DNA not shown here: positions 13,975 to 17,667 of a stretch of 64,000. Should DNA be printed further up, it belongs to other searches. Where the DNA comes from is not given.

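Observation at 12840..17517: Tat-exported Gfo/Idh/MocA oxidoreductase followed by a giant HEAT-repeat protein with tandem DUF1080 domains: candidate oxidative (non-hydrolytic) glycoside cleavage unit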

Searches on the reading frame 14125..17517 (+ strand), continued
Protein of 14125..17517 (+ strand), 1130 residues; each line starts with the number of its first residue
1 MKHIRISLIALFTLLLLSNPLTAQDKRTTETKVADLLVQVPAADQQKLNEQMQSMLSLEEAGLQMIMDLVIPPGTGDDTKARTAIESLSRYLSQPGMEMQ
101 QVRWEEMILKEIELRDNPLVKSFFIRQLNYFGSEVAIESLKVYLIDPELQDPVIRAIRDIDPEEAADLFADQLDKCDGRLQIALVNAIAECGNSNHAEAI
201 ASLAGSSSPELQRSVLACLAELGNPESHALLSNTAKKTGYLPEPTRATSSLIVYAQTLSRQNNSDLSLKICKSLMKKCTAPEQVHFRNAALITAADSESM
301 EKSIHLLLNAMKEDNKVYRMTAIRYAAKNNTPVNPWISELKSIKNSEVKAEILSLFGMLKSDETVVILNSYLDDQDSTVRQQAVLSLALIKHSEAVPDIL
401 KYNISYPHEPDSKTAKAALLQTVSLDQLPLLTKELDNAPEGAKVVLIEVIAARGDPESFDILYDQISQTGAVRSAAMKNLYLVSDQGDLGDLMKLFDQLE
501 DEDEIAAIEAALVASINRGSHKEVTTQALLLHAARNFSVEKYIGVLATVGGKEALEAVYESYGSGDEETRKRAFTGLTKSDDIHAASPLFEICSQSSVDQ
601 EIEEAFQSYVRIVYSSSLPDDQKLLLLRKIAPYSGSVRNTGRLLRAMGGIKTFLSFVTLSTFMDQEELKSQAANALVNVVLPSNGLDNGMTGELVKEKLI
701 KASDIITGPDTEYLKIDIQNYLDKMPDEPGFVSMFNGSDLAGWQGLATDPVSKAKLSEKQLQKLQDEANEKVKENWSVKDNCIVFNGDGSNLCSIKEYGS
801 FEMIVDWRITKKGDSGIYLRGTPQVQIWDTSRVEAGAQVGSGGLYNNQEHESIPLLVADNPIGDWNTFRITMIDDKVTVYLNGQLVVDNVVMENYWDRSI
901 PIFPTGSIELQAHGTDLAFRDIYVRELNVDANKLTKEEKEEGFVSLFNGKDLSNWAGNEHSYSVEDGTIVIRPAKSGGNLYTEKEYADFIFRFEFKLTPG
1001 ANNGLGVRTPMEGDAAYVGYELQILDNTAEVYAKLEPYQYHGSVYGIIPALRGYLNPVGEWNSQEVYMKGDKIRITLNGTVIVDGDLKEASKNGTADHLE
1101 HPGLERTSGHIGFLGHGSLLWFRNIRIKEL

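Call 25: find_encoding_contigs(protein=P0076, flank=10000, max_places=3)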
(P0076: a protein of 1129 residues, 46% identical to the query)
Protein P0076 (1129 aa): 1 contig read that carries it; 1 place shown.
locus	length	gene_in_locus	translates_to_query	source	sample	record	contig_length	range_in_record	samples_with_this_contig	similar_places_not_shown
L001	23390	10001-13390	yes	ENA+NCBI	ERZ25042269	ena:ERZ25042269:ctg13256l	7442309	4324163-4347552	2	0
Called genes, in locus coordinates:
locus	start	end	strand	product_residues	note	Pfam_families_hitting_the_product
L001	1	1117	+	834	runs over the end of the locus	PF00072:Response_reg, PF00989:PAS, PF13426:PAS_9, PF00989:PAS, PF13426:PAS_9, PF00512:HisKA, PF02518:HATPase_c, PF00072:Response_reg, +3 more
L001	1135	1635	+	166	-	PF01584:CheW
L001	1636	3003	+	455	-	PF01739:CheR, PF14559:TPR_19 (faint), PF08242:Methyltransf_12 (faint), PF07719:TPR_2 (faint), PF00515:TPR_1 (faint), PF13181:TPR_8 (faint), PF13431:TPR_17 (faint), PF13414:TPR_11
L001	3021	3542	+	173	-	PF01584:CheW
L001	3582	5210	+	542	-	PF12729:4HB_MCP_1, PF00015:MCPsignal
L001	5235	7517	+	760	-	PF01627:Hpt, PF02518:HATPase_c, PF01584:CheW, PF00072:Response_reg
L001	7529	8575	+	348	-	PF00072:Response_reg, PF01339:CheB_methylest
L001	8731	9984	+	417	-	PF01408:GFO_IDH_MocA, PF19051:GFO_IDH_MocA_C2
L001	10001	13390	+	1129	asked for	PF13646:HEAT_2 (faint), PF06439:3keto-disac_hyd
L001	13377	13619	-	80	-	-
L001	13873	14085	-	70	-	-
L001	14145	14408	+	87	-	-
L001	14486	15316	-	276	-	PF01695:IstB_IS21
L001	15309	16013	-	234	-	PF00933:Glyco_hydro_3, PF01915:Glyco_hydro_3_C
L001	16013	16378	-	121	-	PF00933:Glyco_hydro_3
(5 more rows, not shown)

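Call 26: find_related_loci(query=A1, collection=genome_contigs, flank=10000)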
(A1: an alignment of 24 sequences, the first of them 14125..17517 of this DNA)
Query A1 (1130 aa) in genome_contigs; peptide patterns used: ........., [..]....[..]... (x = any residue, [..] = any of these).
600 stretches matched a pattern (row limit reached: there are more); 599 encode a relative of the query (tblastn E <= 1e-3); the best 80 are kept; 80 distinct loci.
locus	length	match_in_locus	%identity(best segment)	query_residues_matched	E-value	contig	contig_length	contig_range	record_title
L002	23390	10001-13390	77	1-1130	0e+0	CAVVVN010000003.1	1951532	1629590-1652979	MAG: uncultured Bacteroidales bacterium isolate MFD03804.bin.1.21 genome assembly, contig: contig_2544, whole genome sho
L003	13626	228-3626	64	21-1130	0e+0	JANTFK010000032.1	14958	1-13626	MAG: Bacteroidales bacterium isolate bin100107 c_000000004007, whole genome shotgun sequence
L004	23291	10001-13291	68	1-1130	0e+0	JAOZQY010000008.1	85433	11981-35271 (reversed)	MAG: Bacteroidales bacterium isolate GMC6.concoct.134_sub GMC6_59_length_85433_cov_10.305922, whole genome shotgun seque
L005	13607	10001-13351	47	8-1130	0e+0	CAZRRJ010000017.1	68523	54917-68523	MAG TPA_asm: uncultured Saccharicrinis sp. isolate SRP324684_co1_27 genome assembly, contig: NODE_84_length_68523_cov_33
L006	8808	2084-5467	47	4-1130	0e+0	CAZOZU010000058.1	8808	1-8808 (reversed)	MAG TPA_asm: uncultured Rikenellaceae bacterium isolate binchicken_co228_588 genome assembly, contig: NODE_12370_length_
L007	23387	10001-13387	46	1-1130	0e+0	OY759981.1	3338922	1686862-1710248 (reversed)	MAG: Prolixibacteraceae bacterium isolate a65ce3e3-c5f4-4774-b918-da8a2197b833 genome assembly, chromosome: 1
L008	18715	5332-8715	48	4-1130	0e+0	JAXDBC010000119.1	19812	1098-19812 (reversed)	MAG: Bacteroidales bacterium isolate POMEDNA-B08 Raw1_k127_882071, whole genome shotgun sequence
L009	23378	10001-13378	46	5-1130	0e+0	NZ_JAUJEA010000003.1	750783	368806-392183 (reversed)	Splendidivirga corallicola strain BMA10 NAEMHLCP_3, whole genome shotgun sequence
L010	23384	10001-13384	47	4-1130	0e+0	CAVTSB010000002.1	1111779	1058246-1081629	MAG: uncultured Bacteroidales bacterium isolate MFD00905.bin.1.144 genome assembly, contig: contig_16282, whole genome s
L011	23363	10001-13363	47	8-1130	0e+0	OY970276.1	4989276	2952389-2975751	MAG: uncultured Bacteroidales bacterium isolate MFD06435.bin.1.129 genome assembly, chromosome: 1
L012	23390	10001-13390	46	1-1130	0e+0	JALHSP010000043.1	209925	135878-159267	MAG: Bacteroidales bacterium isolate PFL1 seq_1003046, whole genome shotgun sequence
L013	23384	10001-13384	46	3-1130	0e+0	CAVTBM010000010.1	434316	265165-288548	MAG: uncultured Bacteroidales bacterium isolate MFD02416.bin.1.410 genome assembly, contig: contig_26233, whole genome s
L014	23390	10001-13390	46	1-1130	0e+0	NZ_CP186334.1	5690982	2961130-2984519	Gaoshiqia hydrogeniformans strain Z1-71 chromosome, complete genome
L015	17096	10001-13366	45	8-1130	0e+0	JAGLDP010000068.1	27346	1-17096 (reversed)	MAG: Bacteroidales bacterium isolate SW_4_38 ROV167.bin.38.fa_68, whole genome shotgun sequence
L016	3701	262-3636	46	6-1130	0e+0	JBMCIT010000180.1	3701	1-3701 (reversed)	MAG: Tangfeifania sp. isolate D1M01_60 NODE_39947_length_3701_cov_66.160176, whole genome shotgun sequence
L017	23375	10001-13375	46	7-1130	0e+0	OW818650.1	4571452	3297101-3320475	metagenome genome assembly, chromosome: 1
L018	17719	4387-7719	46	20-1130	0e+0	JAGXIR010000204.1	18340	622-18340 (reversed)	MAG: Sunxiuqinia sp. isolate LH_M90 k141_1288721, whole genome shotgun sequence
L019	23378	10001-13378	45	1-1130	0e+0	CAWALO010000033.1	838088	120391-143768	MAG: uncultured Bacteroidales bacterium isolate MFD04716.bin.2.270 genome assembly, contig: contig_7745, whole genome sh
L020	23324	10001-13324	46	20-1130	0e+0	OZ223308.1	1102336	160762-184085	MAG: uncultured Sunxiuqinia sp. isolate ca0ff389-0d66-4f98-8792-5b2e3713dedf genome assembly, chromosome: 2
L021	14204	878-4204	46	23-1130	0e+0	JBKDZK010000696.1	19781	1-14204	MAG: Draconibacterium sp. isolate VLC_126 k121_14485326, whole genome shotgun sequence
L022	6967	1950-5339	46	1-1130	0e+0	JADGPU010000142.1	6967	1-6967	MAG: Bacteroidales bacterium isolate Chersky.21_39 contig-100_7240, whole genome shotgun sequence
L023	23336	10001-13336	45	20-1130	0e+0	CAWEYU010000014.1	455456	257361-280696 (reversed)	MAG: uncultured Bacteroidales bacterium isolate MFD05942.bin.1.356 genome assembly, contig: contig_64404, whole genome s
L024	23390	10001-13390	45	4-1130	0e+0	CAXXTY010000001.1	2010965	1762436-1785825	MAG: uncultured Draconibacterium sp. isolate 3c847d08-3f02-4ba9-864e-608bed6ae1c3 genome assembly, contig: contig_1, who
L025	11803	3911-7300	44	5-1130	0e+0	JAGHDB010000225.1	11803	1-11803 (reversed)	MAG: Bacteroidales bacterium isolate AUK297 PB_MBMC_251_c_000000000068, whole genome shotgun sequence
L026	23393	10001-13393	44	1-1130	0e+0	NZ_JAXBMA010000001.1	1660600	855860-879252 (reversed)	Draconibacterium sp. IB214405 contig_1, whole genome shotgun sequence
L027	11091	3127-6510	46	4-1130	0e+0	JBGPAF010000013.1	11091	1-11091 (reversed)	MAG: Bacteroidia bacterium isolate OBJ_0618_130150_135 k141_109620_length_11091_cov_8.0007, whole genome shotgun sequenc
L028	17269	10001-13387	46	3-1130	0e+0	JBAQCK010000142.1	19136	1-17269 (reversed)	MAG: Bacteroidales bacterium isolate MFD12018_ilm_asm_bin32 k127_156219, whole genome shotgun sequence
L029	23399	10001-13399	45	1-1130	0e+0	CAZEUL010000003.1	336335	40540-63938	MAG TPA_asm: uncultured Rikenellaceae bacterium isolate SRP278314_co1_316 genome assembly, contig: NODE_10_length_336335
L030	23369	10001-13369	46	9-1130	0e+0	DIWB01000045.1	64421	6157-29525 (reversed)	MAG TPA_asm: Bacteroidales bacterium UBA6117 UBA6117_contig_7024, whole genome shotgun sequence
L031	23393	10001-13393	44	1-1130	0e+0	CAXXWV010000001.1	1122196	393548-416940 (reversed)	MAG: Bacteroidales bacterium isolate ae2d0360-5809-4c04-a640-e40ccc137799 genome assembly, contig: contig_1, whole genom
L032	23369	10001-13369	46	1-1130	0e+0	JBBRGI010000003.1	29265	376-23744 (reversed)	MAG: Bacteroidales bacterium isolate Co_metawrap_2613 Cmw_2613_k141_15240796_length_29265_cov_57.7201, whole genome shot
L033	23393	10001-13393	44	1-1130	0e+0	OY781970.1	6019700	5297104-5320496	MAG: uncultured Draconibacterium sp. isolate 170f71c0-b3b5-404f-95db-dd0d0fa2a447 genome assembly, chromosome: 1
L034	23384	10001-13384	44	1-1130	0e+0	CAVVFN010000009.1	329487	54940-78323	MAG: uncultured Prolixibacteraceae bacterium isolate MFD01721.bin.1.367 genome assembly, contig: contig_32424, whole gen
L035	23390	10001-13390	47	1-1130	0e+0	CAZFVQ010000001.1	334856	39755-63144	MAG TPA_asm: uncultured Rikenellaceae bacterium isolate binchicken_co45_150 genome assembly, contig: NODE_2_length_33485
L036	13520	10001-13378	45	6-1130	0e+0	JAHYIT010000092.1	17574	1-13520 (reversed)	MAG: Mariniphaga sp. isolate KA03 NODE_1638_length_17574_cov_11.111996, whole genome shotgun sequence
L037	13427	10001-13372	45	8-1130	0e+0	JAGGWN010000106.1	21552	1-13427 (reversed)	MAG: Bacteroidales bacterium isolate AUK127 PB_MBMC_081_c_000000000096, whole genome shotgun sequence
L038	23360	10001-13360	45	4-1130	0e+0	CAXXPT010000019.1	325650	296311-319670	MAG: Prolixibacteraceae bacterium isolate b6f318f8-4994-49de-8556-7236ee9170bb genome assembly, contig: contig_19, whole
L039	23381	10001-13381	44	1-1130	0e+0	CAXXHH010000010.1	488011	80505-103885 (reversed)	MAG: Prolixibacteraceae bacterium isolate 9dafeae9-995d-4582-b1cb-baaad5d3516c genome assembly, contig: contig_10, whole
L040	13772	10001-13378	44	1-1130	0e+0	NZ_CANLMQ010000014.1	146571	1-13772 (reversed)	Uncultured Draconibacterium sp. isolate X8.fasta NODE_14, whole genome shotgun sequence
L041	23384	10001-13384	44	1-1130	0e+0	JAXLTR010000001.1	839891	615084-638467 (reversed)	MAG: Bacteroidales bacterium isolate STL-BAC9 C2.213.fa-1, whole genome shotgun sequence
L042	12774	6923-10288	45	1-1130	0e+0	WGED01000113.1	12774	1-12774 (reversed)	MAG: Cyclobacteriaceae bacterium isolate S146_16 k151_21267, whole genome shotgun sequence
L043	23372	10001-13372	45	5-1130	0e+0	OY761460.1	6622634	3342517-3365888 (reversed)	MAG: Prolixibacteraceae bacterium isolate b0120b26-81c1-4e5c-b488-535878dd73d8 genome assembly, chromosome: 1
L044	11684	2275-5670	45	1-1130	0e+0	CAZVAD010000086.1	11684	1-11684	MAG TPA_asm: uncultured Mariniphaga sp. isolate binchicken_co39_606 genome assembly, contig: NODE_13132_length_11684_cov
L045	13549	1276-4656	45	1-1130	0e+0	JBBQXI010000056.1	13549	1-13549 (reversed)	MAG: Bacteroidales bacterium isolate Co_metawrap_2107 Cmw_2107_k141_22295657_length_13549_cov_10.0000, whole genome shot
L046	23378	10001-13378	43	1-1130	0e+0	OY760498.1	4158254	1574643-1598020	MAG: Prolixibacteraceae bacterium isolate 2ae1e426-2998-44fe-a66b-36c3e3a88dfa genome assembly, chromosome: 1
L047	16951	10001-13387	43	1-1130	0e+0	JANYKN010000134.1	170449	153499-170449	MAG: Bacteroidetes bacterium isolate GL140_5_metabinner_2 GL140_5_k141_1757502, whole genome shotgun sequence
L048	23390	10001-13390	45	1-1130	0e+0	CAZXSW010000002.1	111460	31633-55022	MAG TPA_asm: uncultured Rikenellaceae bacterium isolate SRP294416_co3_110 genome assembly, contig: NODE_75_length_111460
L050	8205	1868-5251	44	1-1130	0e+0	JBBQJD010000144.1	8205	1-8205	MAG: Bacteroidales bacterium isolate Co_metawrap_757 Cmw_757_k141_16300782_length_8205_cov_16.9921, whole genome shotgun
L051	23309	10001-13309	43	23-1130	0e+0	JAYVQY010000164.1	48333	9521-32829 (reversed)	MAG: Cyclobacteriaceae bacterium isolate GL72_UP_metabinner_2 GL72_UP_metabinner_2_163, whole genome shotgun sequence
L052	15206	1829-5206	43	1-1130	0e+0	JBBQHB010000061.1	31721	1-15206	MAG: Bacteroidales bacterium isolate Co_metawrap_927 Cmw_927_k141_26237420_length_31721_cov_13.9984, whole genome shotgu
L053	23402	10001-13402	41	1-1130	0e+0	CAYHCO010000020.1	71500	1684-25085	MAG TPA_asm: uncultured Porphyromonadaceae bacterium isolate ERP119702_co1_162 genome assembly, contig: NODE_285_length_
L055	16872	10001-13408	42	2-1130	0e+0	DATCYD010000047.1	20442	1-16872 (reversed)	MAG TPA_asm: Anseongella sp. isolate SMAG_U7456 k141_44284, whole genome shotgun sequence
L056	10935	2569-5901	41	20-1130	0e+0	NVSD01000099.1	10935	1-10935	MAG: Flavobacteriaceae bacterium isolate NORP150 Contig_source1382A_11221, whole genome shotgun sequence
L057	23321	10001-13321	44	23-1130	0e+0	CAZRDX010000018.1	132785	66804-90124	MAG TPA_asm: uncultured Rikenellaceae bacterium isolate binchicken_co219_78 genome assembly, contig: k141_1079316, whole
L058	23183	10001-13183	43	23-1130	0e+0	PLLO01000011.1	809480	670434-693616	MAG: Bacteroidales bacterium isolate fen_984 73.20120800_E3X.31_contig_195, whole genome shotgun sequence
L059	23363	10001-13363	45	10-1130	0e+0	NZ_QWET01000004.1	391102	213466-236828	Mariniphaga sediminis strain SY21 Scaffold4, whole genome shotgun sequence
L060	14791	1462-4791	43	23-1130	0e+0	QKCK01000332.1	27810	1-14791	MAG: Bacteroidetes bacterium isolate SZUA-422 scaffold_3758, whole genome shotgun sequence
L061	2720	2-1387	87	669-1130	0e+0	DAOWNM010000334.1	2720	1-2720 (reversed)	MAG TPA_asm: Bacteroidota bacterium isolate CSMAG_3028 CSMAG_3028_k141_16855_length_2720_cov_34.8782, whole genome shotg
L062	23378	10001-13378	42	1-1130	0e+0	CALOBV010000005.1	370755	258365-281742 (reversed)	MAG: uncultured Marinilabiliaceae bacterium isolate HOU_bin.0183 genome assembly, contig: contig_3379, whole genome shot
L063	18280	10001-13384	45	1-1130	0e+0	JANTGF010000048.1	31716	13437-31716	MAG: Bacteroidales bacterium isolate bin1005 c_000000000928, whole genome shotgun sequence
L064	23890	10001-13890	42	23-1130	0e+0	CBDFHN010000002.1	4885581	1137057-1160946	MAG: Flavobacteriaceae bacterium isolate d55f30a9-e47d-4664-b1cb-90e7c3cf2b7e genome assembly, contig: contig_2, whole g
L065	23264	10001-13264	42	1-1130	0e+0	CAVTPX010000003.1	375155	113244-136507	MAG: uncultured Bacteroidales bacterium isolate MFD00905.bin.1.96 genome assembly, contig: contig_16395, whole genome sh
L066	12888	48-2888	46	181-1130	0e+0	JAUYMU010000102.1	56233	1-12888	MAG: Bacteroidota bacterium isolate C3_concoct.bin.16 C3_k141_74023, whole genome shotgun sequence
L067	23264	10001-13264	41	1-1130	0e+0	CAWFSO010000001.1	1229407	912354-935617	MAG: uncultured Rikenellaceae bacterium isolate MFD00905.bin.1.61 genome assembly, contig: contig_15766, whole genome sh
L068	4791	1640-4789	42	6-1130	0e+0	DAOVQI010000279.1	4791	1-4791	MAG TPA_asm: Bacteroidota bacterium isolate CSMAG_1571 CSMAG_1571_k141_790777_length_4791_cov_75.0000, whole genome shot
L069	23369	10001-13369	41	1-1130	0e+0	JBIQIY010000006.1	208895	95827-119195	MAG: Flammeovirgaceae bacterium isolate mag.88f NODE_56_length_208895, whole genome shotgun sequence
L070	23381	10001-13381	41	1-1130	0e+0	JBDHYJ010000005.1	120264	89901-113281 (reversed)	MAG: Chitinophagaceae bacterium isolate AS-MESO-3CA.137 NODE_561_length_120264_cov_13.254154, whole genome shotgun seque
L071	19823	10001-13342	42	8-1130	0e+0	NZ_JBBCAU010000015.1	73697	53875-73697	Chryseolinea sp. T2 T2_scaffold15, whole genome shotgun sequence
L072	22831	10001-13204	42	22-1130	0e+0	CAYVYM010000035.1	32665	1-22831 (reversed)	MAG TPA_asm: uncultured Rikenella sp. isolate SRP217488_co1_217 genome assembly, contig: NODE_616_length_32665_cov_7.004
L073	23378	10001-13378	40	1-1130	0e+0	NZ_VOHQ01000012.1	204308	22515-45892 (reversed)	Agriterribacter humi strain YJ03 12, whole genome shotgun sequence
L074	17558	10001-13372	42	1-1130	0e+0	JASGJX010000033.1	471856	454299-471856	MAG: Chryseolinea sp. isolate 5N518 JMF-2111-06-0005.ont.bin.518_32, whole genome shotgun sequence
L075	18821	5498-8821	44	24-1130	0e+0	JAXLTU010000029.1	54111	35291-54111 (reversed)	MAG: Bacteroidales bacterium isolate STL-BAC12 C4.77.fa-29, whole genome shotgun sequence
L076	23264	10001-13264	41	1-1130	0e+0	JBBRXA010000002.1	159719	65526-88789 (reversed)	MAG: Bacteroidales bacterium isolate La4_metabat2.135 La4_metabat2.135_K_33644_L_159719_cov_20.7823, whole genome shotgu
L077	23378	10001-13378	40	4-1130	0e+0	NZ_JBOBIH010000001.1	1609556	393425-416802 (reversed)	Dyadobacter sp. BHUBP1 1, whole genome shotgun sequence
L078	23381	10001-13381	44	1-1130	0e+0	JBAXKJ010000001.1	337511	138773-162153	MAG: Prolixibacteraceae bacterium isolate ELA398 MAG398_1, whole genome shotgun sequence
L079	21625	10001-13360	41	11-1130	0e+0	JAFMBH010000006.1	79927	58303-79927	MAG: Bacteroidetes bacterium isolate CPBay_Spr15G08_13 NODE_30_length_79927_cov_16.620142, whole genome shotgun sequence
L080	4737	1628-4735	43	5-1130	0e+0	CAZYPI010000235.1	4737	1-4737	MAG TPA_asm: uncultured Rikenellaceae bacterium isolate SRP163575_co1_577 genome assembly, contig: NODE_39228_length_473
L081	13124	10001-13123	43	1-1130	0e+0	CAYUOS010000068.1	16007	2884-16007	MAG TPA_asm: uncultured Rikenellaceae bacterium isolate binchicken_co168_323 genome assembly, contig: NODE_6367_length_1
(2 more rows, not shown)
